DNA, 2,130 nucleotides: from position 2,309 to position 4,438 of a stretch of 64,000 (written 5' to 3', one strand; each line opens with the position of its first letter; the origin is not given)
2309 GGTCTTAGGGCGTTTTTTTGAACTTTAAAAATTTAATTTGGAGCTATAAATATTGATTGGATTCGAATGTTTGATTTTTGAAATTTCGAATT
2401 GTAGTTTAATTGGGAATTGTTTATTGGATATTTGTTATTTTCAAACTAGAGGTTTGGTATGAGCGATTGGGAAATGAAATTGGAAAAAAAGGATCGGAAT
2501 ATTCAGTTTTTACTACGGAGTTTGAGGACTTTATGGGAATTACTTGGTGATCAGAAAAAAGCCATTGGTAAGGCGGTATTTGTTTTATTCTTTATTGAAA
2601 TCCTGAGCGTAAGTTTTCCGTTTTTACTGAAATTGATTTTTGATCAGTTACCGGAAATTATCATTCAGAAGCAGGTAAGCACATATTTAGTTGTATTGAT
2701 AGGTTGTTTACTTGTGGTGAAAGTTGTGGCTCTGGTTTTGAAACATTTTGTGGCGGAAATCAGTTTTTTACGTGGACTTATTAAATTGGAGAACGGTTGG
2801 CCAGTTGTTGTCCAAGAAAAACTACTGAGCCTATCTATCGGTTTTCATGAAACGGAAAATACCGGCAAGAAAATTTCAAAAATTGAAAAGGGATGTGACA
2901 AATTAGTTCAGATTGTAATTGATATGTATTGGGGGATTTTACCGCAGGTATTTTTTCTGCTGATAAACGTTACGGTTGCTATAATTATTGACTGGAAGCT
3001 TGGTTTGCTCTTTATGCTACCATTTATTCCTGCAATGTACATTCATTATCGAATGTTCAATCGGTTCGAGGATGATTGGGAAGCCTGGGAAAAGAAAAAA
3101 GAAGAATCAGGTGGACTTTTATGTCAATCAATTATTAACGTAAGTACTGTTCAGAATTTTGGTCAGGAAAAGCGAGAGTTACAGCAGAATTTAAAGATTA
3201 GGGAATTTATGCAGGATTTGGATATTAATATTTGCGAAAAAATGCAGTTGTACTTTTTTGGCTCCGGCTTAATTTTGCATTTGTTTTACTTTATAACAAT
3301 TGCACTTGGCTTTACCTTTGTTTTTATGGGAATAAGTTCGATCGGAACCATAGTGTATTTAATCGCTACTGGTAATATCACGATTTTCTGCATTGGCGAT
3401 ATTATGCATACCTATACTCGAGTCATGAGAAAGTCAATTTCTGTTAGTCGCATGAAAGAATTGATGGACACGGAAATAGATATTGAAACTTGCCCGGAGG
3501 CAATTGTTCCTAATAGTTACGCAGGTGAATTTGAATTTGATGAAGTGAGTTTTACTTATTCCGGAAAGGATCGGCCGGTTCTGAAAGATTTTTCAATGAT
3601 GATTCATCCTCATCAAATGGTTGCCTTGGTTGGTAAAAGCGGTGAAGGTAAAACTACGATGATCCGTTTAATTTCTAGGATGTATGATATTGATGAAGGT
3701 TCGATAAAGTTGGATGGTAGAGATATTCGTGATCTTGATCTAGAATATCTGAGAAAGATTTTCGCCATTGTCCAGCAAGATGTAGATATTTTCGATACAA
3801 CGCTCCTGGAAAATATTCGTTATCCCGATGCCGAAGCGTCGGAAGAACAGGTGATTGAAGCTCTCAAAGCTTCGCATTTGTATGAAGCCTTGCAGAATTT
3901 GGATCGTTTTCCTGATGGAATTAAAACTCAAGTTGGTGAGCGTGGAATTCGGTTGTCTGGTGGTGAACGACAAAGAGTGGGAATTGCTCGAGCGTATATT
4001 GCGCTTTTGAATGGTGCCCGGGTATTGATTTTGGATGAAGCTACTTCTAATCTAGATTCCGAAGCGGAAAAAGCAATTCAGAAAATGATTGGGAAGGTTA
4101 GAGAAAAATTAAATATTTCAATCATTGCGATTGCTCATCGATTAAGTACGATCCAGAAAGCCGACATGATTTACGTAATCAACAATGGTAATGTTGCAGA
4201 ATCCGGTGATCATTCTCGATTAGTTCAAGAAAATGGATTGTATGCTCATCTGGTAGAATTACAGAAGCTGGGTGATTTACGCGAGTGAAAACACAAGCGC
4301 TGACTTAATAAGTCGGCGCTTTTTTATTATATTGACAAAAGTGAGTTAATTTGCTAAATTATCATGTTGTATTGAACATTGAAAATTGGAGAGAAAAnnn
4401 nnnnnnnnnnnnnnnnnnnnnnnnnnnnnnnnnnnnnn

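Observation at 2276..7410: ABC exporter / M48-like membrane protease / ABC exporter cassette in which each gene has its own near-identical terminator-promoter-RBS module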

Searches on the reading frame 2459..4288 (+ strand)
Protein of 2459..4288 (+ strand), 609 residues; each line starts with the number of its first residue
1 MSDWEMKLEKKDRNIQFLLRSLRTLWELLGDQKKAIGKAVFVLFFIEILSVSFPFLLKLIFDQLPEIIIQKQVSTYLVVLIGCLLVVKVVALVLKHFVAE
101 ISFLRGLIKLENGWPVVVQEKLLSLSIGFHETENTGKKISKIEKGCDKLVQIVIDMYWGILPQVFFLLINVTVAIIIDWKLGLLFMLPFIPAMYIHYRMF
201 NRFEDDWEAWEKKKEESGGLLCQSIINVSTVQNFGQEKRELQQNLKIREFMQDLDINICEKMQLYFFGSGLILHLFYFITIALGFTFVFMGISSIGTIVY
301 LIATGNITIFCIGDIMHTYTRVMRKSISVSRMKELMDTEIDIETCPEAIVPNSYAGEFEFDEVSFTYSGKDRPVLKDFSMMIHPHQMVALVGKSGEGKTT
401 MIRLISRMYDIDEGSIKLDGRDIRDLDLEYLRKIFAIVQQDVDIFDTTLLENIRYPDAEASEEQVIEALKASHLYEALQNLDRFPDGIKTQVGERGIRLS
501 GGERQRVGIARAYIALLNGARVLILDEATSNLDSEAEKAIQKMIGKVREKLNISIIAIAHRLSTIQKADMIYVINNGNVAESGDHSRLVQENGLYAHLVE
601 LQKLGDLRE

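Call 3: search_protein_families(library=pfam, proteins=[window:2459-4288:+], max_evalue=0.1)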
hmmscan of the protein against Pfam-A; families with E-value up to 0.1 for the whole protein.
window:2459-4288:+ (609 aa): 16 families
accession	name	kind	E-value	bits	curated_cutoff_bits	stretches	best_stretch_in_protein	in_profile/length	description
PF00005.33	ABC_tran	-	2.6e-28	99.8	25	1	375-530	1-137/137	ABC transporter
PF00664.28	ABC_membrane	-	3.2e-17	63.5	28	1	39-303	4-265/274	ABC transporter transmembrane region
PF02463.25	SMC_N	-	1.3e-06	28.5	40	1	403-575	98-212/220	RecF/RecN/SMC N terminal domain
PF13401.12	AAA_22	-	0.00084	20.1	27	1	385-540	5-104/130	AAA domain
PF20720.3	nSTAND3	-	0.0073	16.5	27.2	1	377-411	9-43/155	Novel STAND NTPase 3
PF05621.17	TniB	-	0.0096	15.8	22.4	0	519-558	119-160/189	Bacterial TniB protein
PF00004.35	AAA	-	0.012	16.5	21.2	0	389-433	2-48/131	ATPase family associated with various cellular activities (AAA)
PF02391.22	MoaE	-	0.012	16.2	23.4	1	533-574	49-90/114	MoaE protein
PF13604.12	AAA_30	-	0.016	15.4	27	0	383-414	16-47/191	AAA domain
PF13175.12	AAA_15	-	0.023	14.8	32.1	1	375-468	14-100/374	AAA ATPase domain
PF02367.23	TsaE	-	0.028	14.8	26.6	1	377-412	13-48/128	Threonylcarbamoyl adenosine biosynthesis protein TsaE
PF05729.18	NACHT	-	0.031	14.5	26.7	0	387-406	2-21/167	NACHT domain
PF03193.22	RsgA_GTPase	-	0.033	14.4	30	1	367-416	89-137/174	RsgA GTPase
PF13479.12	AAA_24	-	0.035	14.4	27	1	386-445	3-65/195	AAA domain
PF13191.12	AAA_16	-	0.045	14.7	32.6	0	386-555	25-166/167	AAA ATPase domain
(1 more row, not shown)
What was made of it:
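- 2459..4288 (+): ABC1, a full-length half-transporter ABC exporter (609 aa). It is the ortholog of the single exporter that relatives carry next to uvrA. Pfam ABC_membrane plus ABC_tran (call 3).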

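Call 12: search_protein_families(library=ncbifam, proteins=[window:2459-4288:+], max_evalue=1)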
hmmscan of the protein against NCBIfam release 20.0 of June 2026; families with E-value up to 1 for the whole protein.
window:2459-4288:+ (609 aa): 190 families (the best 25 are shown)
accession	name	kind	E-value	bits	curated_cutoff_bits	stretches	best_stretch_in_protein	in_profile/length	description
TIGR02203.1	MsbA_lipidA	equivalog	7.2e-95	318.6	602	1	45-602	22-569/572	lipid A export permease/ATP-binding protein MsbA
TIGR02204.1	MsbA_rel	hypoth_equivalog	8e-93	312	780.4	1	19-602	3-575/576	ABC transporter, permease/ATP-binding protein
NF010178.0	PRK13657.1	equivalog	5.5e-90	302.5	733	1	26-603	11-571/588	glucan ABC transporter ATP-binding protein/ permease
NF052233.1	CphA_assoc_ABC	equivalog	2.9e-80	270.6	880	1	66-602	222-743/766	cyanophycin metabolism-associated ABC transporter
TIGR00958.1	3a01208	subfamily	5.8e-79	266.2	874.6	1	17-599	147-711/711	antigen peptide transporter 2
NF045513.1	HepA_fam_ABC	equivalog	1.7e-76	258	725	1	73-597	89-604/610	heterocyst formation ABC transporter subunit HepA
NF008381.0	PRK11176.1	equivalog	3.7e-75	253.4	867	1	19-602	10-579/582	lipid A ABC transporter ATP-binding protein/permease MsbA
TIGR03796.1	NHLM_micro_ABC1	equivalog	5.5e-74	249.7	853.3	1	21-599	141-709/710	NHLP family bacteriocin export ABC transporter peptidase/permease/ATPase subunit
TIGR01846.1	type_I_sec_HlyB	subfamily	9.8e-73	245.6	725.55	1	32-602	137-692/694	type I secretion system permease/ATPase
TIGR03797.1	NHLM_micro_ABC2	equivalog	5.9e-71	239.9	709.4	1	31-602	133-685/686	NHLP bacteriocin export ABC transporter permease/ATPase subunit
TIGR03375.1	type_I_sec_LssB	subfamily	8.2e-70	235.9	693.1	1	24-591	139-691/696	type I secretion system permease/ATPase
TIGR01192.1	chvA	subfamily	3e-69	234.2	585.4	1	28-600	13-568/585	glucan export ABC transporter ATP-binding protein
NF008056.1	PRK10790.1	equivalog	7.3e-64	216.3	746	1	14-605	3-578/584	SmdB family multidrug efflux ABC transporter permease/ATP-binding protein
NF008055.0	PRK10789.1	equivalog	4.9e-63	213.5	845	1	29-604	12-573/590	SmdA family multidrug ABC transporter permease/ATP-binding protein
TIGR01193.1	bacteriocin_ABC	subfamily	1.2e-61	209.1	523.85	1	20-599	142-706/708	peptide cleavage/export ABC transporter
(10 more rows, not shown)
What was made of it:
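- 2459..4288 (+): It falls below every NCBIfam equivalog cut-off; MsbA scores 319 bits against a 602-bit cut-off (call 12).
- Closest known: MsbA/Sav1866-type. Different: Both score far below every equivalog cut-off (call 12).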

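Call 22: find_related_loci(query=window:2459-4288:+, collection=genome_contigs, flank=7000)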
Query window:2459-4288:+ (609 aa) in genome_contigs; peptide patterns used: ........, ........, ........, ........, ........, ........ (x = any residue, [..] = any of these).
83 stretches matched a pattern; 13 encode a relative of the query (tblastn E <= 1e-3); 13 distinct loci.
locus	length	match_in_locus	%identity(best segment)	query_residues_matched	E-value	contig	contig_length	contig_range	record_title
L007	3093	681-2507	71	1-609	0e+0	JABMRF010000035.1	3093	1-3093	MAG: Candidatus Kuenenbacteria bacterium isolate bin.190 k141_3525516, whole genome shotgun sequence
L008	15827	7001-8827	68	1-609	0e+0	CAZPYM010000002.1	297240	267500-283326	MAG TPA_asm: uncultured Gammaproteobacteria bacterium isolate SRP178699_co1_170 genome assembly, contig: NODE_7_length_2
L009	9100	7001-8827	53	1-609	0e+0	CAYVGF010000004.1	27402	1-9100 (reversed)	MAG TPA_asm: uncultured Candidatus Saccharibacteria bacterium isolate SRP216583_co2_249 genome assembly, contig: NODE_10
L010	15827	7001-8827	53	1-609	0e+0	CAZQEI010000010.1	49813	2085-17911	MAG TPA_asm: uncultured Gammaproteobacteria bacterium isolate SRP272421_co2_478 genome assembly, contig: NODE_1151_lengt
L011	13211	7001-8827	54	1-609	0e+0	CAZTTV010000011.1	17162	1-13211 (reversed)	MAG TPA_asm: uncultured Candidatus Saccharibacteria bacterium isolate SRP128015_co3_109 genome assembly, contig: NODE_34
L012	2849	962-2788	51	1-609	0e+0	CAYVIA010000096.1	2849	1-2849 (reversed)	MAG TPA_asm: uncultured Gammaproteobacteria bacterium isolate binchicken_co129_792 genome assembly, contig: NODE_145331_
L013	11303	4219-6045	50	1-609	0e+0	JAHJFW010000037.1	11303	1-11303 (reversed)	MAG: Patescibacteria group bacterium isolate Modern_marine_glass_biofilm.mb.46 Modern_marine_glas.mb.46_k141_208648, who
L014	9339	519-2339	50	1-607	0e+0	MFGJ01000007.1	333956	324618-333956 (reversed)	MAG: Candidatus Falkowbacteria bacterium RIFOXYC2_FULL_36_12 rifoxyc2_full_scaffold_76, whole genome shotgun sequence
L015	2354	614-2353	51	4-581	0e+0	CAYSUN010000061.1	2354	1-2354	MAG TPA_asm: uncultured Gammaproteobacteria bacterium isolate SRP178699_co2_536 genome assembly, contig: NODE_70670_leng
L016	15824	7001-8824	53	1-609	0e+0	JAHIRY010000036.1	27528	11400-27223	MAG: Patescibacteria group bacterium isolate MM_PC_MetaG.mb.147 MM_PC_MetaG.mb.147_k141_1446581, whole genome shotgun se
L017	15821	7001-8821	49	5-609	0e+0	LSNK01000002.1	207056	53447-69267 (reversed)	MAG: Parcubacteria group bacterium M6-OD1-1 Contig5152, whole genome shotgun sequence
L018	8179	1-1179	57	217-609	9e-147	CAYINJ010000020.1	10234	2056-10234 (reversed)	MAG TPA_asm: uncultured Gammaproteobacteria bacterium isolate ERP119705_co25_677 genome assembly, contig: NODE_5932_leng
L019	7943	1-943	67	282-609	3e-99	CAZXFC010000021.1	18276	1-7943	MAG TPA_asm: uncultured Candidatus Saccharibacteria bacterium isolate SRP269290_co1_801 genome assembly, contig: NODE_39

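Call 62: search_protein_families(library=pfam, proteins=[L016:11544-12602:+, L016:9145-11406:-], max_evalue=0.01)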
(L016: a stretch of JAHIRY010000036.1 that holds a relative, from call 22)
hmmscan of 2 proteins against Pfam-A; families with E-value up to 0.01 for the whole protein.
L016:11544-12602:+ (352 aa): 2 families
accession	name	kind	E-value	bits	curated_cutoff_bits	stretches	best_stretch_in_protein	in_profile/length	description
PF01435.24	Peptidase_M48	-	2.3e-10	41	20.3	1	153-351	4-185/186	Peptidase family M48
PF04241.20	DUF423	-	0.00023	21.8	25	1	234-293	19-77/86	Protein of unknown function (DUF423)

L016:9145-11406:- (753 aa): 7 families
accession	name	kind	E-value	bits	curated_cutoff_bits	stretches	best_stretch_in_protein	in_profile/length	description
PF00270.35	DEAD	-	2.6e-28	99.3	26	1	46-208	1-165/167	DEAD/DEAH box helicase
PF09382.16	RQC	-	5e-24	84.7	23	1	427-533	2-108/114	RQC domain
PF00271.37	Helicase_C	-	9.1e-24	84.3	23.5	1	243-350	3-110/110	Helicase conserved C-terminal domain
PF00570.28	HRDC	-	3.3e-20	72.3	23.8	1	548-614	2-68/68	HRDC domain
PF14493.12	HTH_40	-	3.4e-17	62.9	27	1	641-730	1-89/89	Helix-turn-helix domain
PF16124.10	RecQ_Zn_bind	-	4e-16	59.9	25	1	362-423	2-65/66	RecQ zinc-binding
PF04851.21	ResIII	-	1.7e-07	31.8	22.5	1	44-203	3-162/164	Type III restriction enzyme, res subunit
